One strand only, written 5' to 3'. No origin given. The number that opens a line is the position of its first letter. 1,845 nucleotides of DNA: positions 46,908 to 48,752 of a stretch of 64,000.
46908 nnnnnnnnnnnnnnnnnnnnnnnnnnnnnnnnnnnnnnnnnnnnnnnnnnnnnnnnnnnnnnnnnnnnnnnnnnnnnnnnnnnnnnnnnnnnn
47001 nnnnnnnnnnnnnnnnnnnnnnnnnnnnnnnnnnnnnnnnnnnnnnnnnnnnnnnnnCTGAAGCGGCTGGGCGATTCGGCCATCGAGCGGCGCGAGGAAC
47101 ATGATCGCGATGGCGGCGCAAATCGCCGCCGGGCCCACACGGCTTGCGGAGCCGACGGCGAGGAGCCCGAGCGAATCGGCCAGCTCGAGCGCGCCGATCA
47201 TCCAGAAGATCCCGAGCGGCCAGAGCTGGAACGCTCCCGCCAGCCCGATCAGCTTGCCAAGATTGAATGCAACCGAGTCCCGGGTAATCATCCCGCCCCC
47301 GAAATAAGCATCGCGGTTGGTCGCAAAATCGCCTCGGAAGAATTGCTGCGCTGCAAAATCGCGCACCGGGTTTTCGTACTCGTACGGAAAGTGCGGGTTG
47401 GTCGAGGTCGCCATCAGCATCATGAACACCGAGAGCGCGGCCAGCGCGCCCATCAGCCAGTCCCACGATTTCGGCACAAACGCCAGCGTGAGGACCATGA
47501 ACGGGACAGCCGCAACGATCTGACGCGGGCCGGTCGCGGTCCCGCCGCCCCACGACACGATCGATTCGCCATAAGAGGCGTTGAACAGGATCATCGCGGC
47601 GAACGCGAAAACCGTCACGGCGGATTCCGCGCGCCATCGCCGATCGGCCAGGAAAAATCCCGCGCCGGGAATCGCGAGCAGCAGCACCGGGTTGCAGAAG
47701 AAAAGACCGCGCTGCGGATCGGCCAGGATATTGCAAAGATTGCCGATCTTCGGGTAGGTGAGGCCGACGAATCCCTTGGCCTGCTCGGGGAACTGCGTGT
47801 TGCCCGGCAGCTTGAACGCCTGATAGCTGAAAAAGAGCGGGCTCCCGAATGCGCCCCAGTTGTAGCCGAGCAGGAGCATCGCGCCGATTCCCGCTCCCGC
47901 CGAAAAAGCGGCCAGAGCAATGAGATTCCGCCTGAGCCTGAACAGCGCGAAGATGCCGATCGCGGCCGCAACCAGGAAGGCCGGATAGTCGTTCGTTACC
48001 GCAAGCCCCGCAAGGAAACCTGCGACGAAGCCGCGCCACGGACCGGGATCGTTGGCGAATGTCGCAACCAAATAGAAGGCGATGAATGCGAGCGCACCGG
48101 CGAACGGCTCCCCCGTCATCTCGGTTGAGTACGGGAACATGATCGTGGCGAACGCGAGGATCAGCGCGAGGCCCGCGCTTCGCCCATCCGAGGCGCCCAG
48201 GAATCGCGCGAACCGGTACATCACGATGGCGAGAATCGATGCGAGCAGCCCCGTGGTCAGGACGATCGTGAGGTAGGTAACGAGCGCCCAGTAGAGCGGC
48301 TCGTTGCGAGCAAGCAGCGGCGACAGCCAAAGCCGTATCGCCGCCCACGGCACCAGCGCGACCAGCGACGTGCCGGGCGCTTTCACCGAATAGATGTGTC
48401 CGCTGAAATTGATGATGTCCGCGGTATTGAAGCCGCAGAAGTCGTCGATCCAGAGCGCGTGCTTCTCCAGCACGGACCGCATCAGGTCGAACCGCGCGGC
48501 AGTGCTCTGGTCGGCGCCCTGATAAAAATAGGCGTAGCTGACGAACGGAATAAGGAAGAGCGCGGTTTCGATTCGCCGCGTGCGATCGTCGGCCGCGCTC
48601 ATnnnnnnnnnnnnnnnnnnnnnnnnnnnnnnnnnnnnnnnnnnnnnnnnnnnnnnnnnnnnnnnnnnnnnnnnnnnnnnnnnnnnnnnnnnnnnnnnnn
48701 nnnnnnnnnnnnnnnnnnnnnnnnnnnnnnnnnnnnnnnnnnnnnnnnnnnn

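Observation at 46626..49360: A polytopic membrane protein with a periplasmic PA14 domain plus an anchored CBM-like protein, co-oriented with the GT-C fusion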

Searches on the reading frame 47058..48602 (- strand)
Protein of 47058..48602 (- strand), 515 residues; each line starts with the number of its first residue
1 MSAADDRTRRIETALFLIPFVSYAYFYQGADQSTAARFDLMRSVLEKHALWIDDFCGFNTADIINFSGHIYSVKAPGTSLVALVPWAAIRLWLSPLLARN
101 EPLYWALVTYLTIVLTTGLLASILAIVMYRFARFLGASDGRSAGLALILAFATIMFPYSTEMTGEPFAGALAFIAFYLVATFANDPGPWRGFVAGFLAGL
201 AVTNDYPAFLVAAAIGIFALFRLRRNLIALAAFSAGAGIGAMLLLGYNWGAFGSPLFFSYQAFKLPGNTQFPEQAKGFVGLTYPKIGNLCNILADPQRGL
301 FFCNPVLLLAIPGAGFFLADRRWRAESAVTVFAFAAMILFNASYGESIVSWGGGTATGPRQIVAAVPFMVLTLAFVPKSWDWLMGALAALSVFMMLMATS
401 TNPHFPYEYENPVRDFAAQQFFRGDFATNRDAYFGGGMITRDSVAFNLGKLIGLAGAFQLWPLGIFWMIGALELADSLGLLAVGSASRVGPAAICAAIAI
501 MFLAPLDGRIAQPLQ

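Call 74: search_protein_representatives(alignment_id=A3)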
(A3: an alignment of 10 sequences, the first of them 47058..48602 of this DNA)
Query: 10 sequences, 514 profile positions. Proteins with E-value up to 0.001 (for the whole library): 6446; up to 1e-10: 3640; up to 1e-30: 996. The best 150 are listed.
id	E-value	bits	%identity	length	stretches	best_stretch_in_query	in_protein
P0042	7.3e-291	981.8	-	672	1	3-513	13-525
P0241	3.7e-231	784.8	-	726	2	210-512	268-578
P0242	2.5e-211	719.4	-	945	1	8-507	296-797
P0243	1.2e-180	618.2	-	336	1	3-324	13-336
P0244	7.5e-177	605.6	-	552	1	4-513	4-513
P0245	2.2e-140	485.3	-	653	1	4-380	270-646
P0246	1.1e-135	469.8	-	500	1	164-501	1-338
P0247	2.2e-127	442.5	-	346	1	59-299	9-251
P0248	7.7e-121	420.8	-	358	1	285-513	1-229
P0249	5.4e-109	381.8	-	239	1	1-239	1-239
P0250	2.5e-104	366.4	-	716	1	7-485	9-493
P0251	1.3e-101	357.4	-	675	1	6-509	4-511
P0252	2.3e-98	346.7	-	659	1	7-471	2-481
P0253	4.9e-98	345.6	-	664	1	10-470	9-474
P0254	7.1e-97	341.8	-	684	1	8-474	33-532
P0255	1.2e-96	341.0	-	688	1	6-503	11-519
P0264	4.1e-94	332.7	-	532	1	8-478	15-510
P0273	6.9e-91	322.0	-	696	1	14-476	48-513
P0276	1.0e-88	314.9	-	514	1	16-474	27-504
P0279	4.8e-87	309.3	-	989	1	6-472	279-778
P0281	7.7e-87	308.7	-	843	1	1-478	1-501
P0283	2.1e-86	307.3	-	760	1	7-478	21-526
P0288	2.7e-85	303.6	-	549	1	11-476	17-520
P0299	1.7e-79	284.5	-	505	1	9-485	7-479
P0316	2.6e-74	267.4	-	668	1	5-478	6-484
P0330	5.3e-68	246.5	-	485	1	10-482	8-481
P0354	4.6e-59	217.0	-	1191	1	9-477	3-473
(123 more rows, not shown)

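Call 77: list_cluster_members(proteins=[P0250, P0251, P0252, P0253, P0255, P0273, P0279, P0281, P0283, P0316])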
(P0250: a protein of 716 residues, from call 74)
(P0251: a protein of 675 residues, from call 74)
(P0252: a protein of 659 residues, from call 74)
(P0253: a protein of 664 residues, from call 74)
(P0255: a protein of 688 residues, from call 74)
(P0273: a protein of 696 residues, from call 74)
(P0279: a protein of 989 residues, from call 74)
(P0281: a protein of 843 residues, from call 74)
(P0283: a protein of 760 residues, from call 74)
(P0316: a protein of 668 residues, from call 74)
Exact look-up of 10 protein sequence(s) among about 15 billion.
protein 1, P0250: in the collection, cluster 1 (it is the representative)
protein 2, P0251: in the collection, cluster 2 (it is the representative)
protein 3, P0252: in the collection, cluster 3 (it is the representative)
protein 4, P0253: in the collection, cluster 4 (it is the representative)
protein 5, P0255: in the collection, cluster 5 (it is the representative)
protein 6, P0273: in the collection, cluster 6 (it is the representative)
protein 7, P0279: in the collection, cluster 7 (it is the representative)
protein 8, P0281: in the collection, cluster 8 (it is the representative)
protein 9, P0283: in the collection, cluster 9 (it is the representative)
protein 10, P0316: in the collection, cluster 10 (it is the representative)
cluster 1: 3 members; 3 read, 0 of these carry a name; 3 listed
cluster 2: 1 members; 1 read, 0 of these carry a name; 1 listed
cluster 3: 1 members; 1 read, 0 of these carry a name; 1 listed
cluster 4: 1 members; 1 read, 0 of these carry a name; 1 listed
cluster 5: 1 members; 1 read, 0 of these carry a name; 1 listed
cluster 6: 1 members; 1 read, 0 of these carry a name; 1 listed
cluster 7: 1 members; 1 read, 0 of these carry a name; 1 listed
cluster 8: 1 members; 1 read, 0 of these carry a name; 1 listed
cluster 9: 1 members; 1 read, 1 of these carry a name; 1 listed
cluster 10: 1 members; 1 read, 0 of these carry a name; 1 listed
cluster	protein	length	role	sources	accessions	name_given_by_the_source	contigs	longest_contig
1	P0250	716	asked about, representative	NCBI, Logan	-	-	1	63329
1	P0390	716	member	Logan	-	-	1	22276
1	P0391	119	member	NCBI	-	-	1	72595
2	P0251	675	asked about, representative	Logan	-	-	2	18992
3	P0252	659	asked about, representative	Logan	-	-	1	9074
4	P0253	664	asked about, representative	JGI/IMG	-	-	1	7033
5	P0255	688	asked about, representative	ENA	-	-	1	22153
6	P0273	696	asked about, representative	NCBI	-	-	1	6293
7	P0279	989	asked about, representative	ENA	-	-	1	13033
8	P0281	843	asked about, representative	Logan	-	-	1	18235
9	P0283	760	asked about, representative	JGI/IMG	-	hypothetical protein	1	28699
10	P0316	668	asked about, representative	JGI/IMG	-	-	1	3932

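Call 78: find_encoding_contigs(protein=P0250, flank=6000, max_places=2)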
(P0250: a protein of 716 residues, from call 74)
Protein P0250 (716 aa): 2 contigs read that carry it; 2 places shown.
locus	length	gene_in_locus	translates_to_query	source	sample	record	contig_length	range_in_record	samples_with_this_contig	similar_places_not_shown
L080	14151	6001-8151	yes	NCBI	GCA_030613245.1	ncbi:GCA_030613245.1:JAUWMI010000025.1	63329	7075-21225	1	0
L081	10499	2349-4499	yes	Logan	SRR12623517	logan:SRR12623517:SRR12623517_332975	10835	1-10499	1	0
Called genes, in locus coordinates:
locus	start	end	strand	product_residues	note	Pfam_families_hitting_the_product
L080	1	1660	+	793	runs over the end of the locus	PF10060:DUF2298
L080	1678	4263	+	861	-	PF13231:PMT_2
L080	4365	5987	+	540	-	PF13231:PMT_2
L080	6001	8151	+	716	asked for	PF07691:PA14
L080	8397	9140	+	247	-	-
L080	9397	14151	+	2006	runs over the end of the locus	-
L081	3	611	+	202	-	?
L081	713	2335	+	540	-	PF13231:PMT_2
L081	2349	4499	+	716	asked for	PF07691:PA14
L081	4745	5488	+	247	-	-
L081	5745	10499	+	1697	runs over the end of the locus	?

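Call 79: find_encoding_contigs(protein=P0255, flank=6000, max_places=1)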
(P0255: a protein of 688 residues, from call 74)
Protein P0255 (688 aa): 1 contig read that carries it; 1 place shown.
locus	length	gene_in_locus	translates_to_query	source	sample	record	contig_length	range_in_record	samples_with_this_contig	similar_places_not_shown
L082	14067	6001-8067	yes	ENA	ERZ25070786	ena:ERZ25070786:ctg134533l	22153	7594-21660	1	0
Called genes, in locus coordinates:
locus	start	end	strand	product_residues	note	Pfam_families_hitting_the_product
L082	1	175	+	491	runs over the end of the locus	-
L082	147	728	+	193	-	PF02826:2-Hacid_dh_C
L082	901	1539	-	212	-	-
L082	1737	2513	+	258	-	PF00069:Pkinase, PF07714:PK_Tyr_Ser-Thr, PF01636:APH (faint), PF03109:ABC1 (weak)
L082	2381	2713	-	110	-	-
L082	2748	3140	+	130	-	-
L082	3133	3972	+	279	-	PF00069:Pkinase, PF07714:PK_Tyr_Ser-Thr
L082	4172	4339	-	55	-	-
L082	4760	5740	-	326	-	PF01259:SAICAR_synt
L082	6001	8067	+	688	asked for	PF07691:PA14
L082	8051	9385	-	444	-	PF13231:PMT_2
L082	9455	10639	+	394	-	-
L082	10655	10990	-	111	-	-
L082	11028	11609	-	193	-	-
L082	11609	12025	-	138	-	PF06803:DUF1232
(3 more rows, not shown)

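Call 80: find_encoding_contigs(protein=P0279, flank=6000, max_places=1)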
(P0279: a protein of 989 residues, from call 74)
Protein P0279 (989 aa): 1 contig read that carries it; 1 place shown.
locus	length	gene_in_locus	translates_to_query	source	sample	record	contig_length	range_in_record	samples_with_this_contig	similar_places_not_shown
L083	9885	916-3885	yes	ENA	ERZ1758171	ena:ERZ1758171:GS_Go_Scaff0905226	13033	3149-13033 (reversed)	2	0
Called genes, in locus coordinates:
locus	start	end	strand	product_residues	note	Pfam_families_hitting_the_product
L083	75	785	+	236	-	-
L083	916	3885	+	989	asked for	PF00535:Glycos_transf_2, PF07691:PA14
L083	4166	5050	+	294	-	PF01209:Ubie_methyltran (faint), PF13489:Methyltransf_23, PF08241:Methyltransf_11, PF13649:Methyltransf_25, PF13847:Methyltransf_31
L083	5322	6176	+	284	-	PF00753:Lactamase_B, PF23023:Anti-Pycsar_Apyc1, PF12706:Lactamase_B_2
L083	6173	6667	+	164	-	PF13302:Acetyltransf_3, PF13420:Acetyltransf_4, PF00583:Acetyltransf_1, PF13673:Acetyltransf_10, PF13508:Acetyltransf_7, PF08445:FR47 (faint)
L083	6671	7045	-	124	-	-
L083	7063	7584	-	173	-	-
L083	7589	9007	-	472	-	PF00206:Lyase_1, PF10415:FumaraseC_C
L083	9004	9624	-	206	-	PF00398:RrnaAD, PF08242:Methyltransf_12 (weak), PF13649:Methyltransf_25 (weak)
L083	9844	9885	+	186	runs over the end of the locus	PF12728:HTH_17, PF00072:Response_reg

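Call 81: find_encoding_contigs(protein=P0283, flank=6000, max_places=1)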
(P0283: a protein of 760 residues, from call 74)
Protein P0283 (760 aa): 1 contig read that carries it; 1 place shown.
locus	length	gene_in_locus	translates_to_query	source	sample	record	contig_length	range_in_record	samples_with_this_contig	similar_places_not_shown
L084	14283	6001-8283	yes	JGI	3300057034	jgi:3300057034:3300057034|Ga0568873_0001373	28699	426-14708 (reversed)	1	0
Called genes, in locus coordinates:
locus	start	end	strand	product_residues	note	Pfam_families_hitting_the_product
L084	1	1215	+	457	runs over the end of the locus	PF00206:Lyase_1, PF08328:ASL_C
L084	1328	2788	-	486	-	PF00535:Glycos_transf_2, PF01209:Ubie_methyltran (weak), PF13489:Methyltransf_23, PF08241:Methyltransf_11, PF08242:Methyltransf_12, PF13649:Methyltransf_25, PF13847:Methyltransf_31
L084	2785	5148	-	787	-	PF02366:PMT, PF13231:PMT_2, PF07691:PA14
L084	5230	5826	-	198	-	PF18306:LDcluster4, PF03641:Lysine_decarbox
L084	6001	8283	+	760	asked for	PF07691:PA14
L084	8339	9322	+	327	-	PF01926:MMR_HSR1, PF02421:FeoB_N, PF02824:TGS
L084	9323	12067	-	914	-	PF08532:Glyco_hydro_42M (weak)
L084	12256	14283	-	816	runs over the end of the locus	?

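Call 82: find_encoding_contigs(protein=P0281, flank=6000, max_places=1)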
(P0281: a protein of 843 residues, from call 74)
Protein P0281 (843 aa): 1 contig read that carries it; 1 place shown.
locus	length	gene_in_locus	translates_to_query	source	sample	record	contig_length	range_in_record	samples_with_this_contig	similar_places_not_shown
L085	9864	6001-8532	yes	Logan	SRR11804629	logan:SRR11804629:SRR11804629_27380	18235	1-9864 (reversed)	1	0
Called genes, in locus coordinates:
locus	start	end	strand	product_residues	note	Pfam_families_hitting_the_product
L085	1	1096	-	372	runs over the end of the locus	PF13477:Glyco_trans_4_2 (weak), PF13439:Glyco_transf_4, PF13579:Glyco_trans_4_4, PF00534:Glycos_transf_1, PF13692:Glyco_trans_1_4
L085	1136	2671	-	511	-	PF02113:Peptidase_S13, PF13354:Beta-lactamase2 (faint)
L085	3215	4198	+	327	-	-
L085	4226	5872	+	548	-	PF00795:CN_hydrolase, PF02540:NAD_synthase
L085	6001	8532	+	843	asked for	PF07691:PA14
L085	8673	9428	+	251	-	PF02361:CbiQ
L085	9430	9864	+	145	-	?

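Call 85: search_protein_families(library=pfam, proteins=[P0250, P0279, P0281, P0283, P0264, P0276, P0288, P0299, P0330, P0354], max_evalue=0.001)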
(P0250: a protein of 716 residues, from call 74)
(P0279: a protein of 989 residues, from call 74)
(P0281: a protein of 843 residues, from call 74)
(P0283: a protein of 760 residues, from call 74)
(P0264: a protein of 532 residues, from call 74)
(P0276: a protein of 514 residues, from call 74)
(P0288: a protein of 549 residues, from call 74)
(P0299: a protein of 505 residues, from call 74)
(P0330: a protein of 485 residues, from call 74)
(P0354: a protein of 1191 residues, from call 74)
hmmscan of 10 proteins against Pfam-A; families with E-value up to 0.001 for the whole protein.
P0250 (716 aa): 1 family
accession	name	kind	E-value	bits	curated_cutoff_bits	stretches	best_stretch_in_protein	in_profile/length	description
PF07691.17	PA14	-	3.6e-18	66.2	24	1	581-708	4-144/147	PA14 domain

P0279 (989 aa): 2 families
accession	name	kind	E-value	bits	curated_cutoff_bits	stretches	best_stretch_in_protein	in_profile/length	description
PF00535.33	Glycos_transf_2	-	4.1e-15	56.5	23.3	1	1-156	4-165/168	Glycosyl transferase family 2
PF07691.17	PA14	-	9.4e-15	55.1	24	1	850-975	3-142/147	PA14 domain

P0281 (843 aa): 1 family
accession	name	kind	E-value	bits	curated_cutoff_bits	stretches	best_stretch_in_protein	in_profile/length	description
PF07691.17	PA14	-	2.3e-16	60.3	24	1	700-782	3-89/147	PA14 domain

P0283 (760 aa): 1 family
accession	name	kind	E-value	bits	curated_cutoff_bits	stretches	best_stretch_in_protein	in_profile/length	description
PF07691.17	PA14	-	1.2e-15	58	24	1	625-754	2-146/147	PA14 domain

P0264 (532 aa): 0 families

P0276 (514 aa): 0 families

P0288 (549 aa): 0 families

P0299 (505 aa): 0 families

P0330 (485 aa): 0 families

P0354 (1191 aa): 2 families
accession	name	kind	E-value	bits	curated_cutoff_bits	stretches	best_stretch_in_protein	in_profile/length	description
PF20176.3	DUF6541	-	7.5e-08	31.5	29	1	442-907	36-490/646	Family of unknown function (DUF6541)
PF09586.16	YfhO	-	0.00014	20.8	28.5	1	1116-1171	776-831/835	Bacterial membrane protein YfhO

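Call 88: search_solved_structures(query=A3, max_evalue=10)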
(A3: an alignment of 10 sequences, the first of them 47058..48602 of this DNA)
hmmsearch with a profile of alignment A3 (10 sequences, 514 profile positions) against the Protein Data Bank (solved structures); distinct sequences matched with E-value up to 10: 1.
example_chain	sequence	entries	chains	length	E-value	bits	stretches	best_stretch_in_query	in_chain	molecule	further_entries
8t9w_A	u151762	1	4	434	0.72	11.8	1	186-271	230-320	Apiosidase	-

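Call 89: find_homologous_proteins(query=P0250, max_evalue=1e-20)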
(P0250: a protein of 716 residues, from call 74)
Query P0250 (716 aa): 156 proteins with E <= 1e-20 among 8000 candidates; the best 120 are listed.
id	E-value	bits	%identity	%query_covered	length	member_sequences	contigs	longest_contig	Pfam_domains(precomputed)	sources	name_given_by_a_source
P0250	0.0e+0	1638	100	100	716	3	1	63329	PF07691.18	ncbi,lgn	-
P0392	0.0e+0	1449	89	100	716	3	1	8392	PF07691.18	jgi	-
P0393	0.0e+0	1292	77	100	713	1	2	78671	PF07691.18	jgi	jgi:hypothetical protein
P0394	1.1e-224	766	51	99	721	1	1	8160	PF07691.18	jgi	jgi:fibro-slime domain-containing protein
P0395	3.0e-224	765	51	99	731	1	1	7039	PF07691.18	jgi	jgi:fibro-slime domain-containing protein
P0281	9.5e-171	588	43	70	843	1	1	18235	PF07691.18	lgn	-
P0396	1.1e-163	565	42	68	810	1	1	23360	PF07691.18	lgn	-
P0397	4.6e-148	513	42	65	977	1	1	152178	PF07691.18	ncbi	ncbi:MAG: hypothetical protein Kow0059_14780 [Candidatus Sumerlaeia bacterium]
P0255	1.3e-147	511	40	97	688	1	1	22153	PF07691.18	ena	-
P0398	2.0e-147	511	40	99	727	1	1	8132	PF07691.18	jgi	jgi:hypothetical protein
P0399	2.0e-144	501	35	56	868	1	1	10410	PF07691.18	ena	-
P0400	1.6e-143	498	39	98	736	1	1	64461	PF07691.18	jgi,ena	-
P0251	1.9e-142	494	40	98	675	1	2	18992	PF07691.18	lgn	-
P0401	6.3e-141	489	40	98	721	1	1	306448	PF07691.18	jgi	-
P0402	1.3e-139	485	37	99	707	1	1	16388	PF07691.18,PF10528.15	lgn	-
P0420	4.5e-120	420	36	98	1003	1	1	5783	PF07691.18,PF00535.33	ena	-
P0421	1.2e-119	419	35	99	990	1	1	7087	PF07691.18,PF00535.33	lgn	-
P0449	1.9e-96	342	37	65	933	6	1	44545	PF07691.18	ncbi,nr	ncbi:MAG TPA: PA14 domain-containing protein [Candidatus Binataceae bacterium]|nr:PA14 domain-contai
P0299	1.1e-86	310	37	69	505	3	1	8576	-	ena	-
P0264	6.9e-85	304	39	65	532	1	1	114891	-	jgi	jgi:hypothetical protein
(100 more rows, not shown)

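Call 97: find_encoding_contigs(protein=P0242, flank=7000, max_places=3)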
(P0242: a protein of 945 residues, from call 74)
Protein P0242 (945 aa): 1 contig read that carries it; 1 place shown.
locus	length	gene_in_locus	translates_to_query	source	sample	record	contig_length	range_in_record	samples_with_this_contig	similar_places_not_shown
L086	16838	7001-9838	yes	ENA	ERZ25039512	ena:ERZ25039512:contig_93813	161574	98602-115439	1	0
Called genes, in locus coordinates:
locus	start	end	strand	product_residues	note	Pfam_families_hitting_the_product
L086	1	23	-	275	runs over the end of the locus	-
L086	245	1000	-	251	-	-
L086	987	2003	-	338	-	-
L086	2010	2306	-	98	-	-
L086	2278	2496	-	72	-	-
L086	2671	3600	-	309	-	PF11028:TMEM260_N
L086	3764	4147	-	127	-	-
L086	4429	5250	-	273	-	-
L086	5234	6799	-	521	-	-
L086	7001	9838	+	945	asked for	PF07691:PA14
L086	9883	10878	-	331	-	-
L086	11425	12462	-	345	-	PF00296:Bac_luciferase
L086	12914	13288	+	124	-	-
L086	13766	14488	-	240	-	-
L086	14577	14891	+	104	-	-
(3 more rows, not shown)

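Call 98: find_encoding_contigs(protein=P0245, flank=7000, max_places=3)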
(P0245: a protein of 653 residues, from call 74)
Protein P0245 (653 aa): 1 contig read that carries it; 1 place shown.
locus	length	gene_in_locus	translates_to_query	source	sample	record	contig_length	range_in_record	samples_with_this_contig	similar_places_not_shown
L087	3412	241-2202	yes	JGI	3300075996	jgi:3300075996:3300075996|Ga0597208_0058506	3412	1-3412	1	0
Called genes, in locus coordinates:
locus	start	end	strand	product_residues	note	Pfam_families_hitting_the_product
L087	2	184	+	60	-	PF10861:DUF2784 (weak)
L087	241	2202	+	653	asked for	PF13231:PMT_2 (weak)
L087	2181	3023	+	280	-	PF07691:PA14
